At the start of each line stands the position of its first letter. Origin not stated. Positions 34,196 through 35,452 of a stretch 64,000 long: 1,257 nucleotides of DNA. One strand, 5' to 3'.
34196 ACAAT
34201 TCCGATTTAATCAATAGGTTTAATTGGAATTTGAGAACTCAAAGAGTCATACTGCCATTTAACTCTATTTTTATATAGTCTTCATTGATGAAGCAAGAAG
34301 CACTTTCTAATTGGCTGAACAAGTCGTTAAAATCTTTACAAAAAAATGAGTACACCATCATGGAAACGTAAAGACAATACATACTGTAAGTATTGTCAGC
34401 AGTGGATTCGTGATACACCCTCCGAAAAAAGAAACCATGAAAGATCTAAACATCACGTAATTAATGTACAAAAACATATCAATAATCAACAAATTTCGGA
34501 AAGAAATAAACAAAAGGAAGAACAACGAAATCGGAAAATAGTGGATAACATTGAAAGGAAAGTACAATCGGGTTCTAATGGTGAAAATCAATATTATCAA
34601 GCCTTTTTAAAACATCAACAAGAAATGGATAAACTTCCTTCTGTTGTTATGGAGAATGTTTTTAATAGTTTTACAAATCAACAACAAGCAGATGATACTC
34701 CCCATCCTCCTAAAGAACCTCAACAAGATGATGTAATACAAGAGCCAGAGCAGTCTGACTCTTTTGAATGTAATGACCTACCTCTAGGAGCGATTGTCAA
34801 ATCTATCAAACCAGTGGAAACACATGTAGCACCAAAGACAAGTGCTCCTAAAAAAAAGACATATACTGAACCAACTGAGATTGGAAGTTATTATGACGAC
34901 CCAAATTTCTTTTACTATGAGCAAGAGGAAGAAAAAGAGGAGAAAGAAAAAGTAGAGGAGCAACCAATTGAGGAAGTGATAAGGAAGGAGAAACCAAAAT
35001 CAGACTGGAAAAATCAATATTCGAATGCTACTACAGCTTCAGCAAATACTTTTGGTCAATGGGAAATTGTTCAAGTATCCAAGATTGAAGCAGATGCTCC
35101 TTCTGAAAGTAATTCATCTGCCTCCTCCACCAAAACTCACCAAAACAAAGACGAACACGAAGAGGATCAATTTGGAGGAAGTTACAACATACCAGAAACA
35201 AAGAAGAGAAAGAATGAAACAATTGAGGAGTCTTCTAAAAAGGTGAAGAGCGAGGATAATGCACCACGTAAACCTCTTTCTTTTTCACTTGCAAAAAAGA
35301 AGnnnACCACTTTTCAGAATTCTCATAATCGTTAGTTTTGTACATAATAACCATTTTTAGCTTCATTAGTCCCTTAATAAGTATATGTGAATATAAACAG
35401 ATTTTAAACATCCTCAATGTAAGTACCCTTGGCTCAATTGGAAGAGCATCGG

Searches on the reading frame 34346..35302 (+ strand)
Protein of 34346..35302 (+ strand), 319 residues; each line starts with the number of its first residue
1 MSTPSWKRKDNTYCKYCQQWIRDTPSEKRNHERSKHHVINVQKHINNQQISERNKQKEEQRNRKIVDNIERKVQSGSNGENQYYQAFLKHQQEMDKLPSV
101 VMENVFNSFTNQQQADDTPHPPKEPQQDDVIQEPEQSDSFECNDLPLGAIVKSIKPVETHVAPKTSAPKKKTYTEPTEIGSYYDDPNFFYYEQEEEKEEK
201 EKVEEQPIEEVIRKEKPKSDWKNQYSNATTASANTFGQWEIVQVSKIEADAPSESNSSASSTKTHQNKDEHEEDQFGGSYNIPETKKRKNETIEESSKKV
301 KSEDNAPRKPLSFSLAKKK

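Call 21: search_protein_families(library=pfam, proteins=[window:34346-35302:+], max_evalue=0.001)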
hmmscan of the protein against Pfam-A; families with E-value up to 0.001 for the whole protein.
window:34346-35302:+ (319 aa): 1 family
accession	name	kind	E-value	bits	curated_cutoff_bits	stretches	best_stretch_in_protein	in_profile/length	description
PF06220.18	zf-U1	-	1.1e-06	28.7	22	1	13-44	5-37/38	U1 zinc finger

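Call 51: find_encoding_contigs(protein=window:34346-35302:+, flank=10000, max_places=2)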
Protein window:34346-35302:+ (319 aa): no gene with exactly this product is on record in the collection.
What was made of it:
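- Tried and rejected: A contig look-up of that neighbour also found nothing (call 51).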
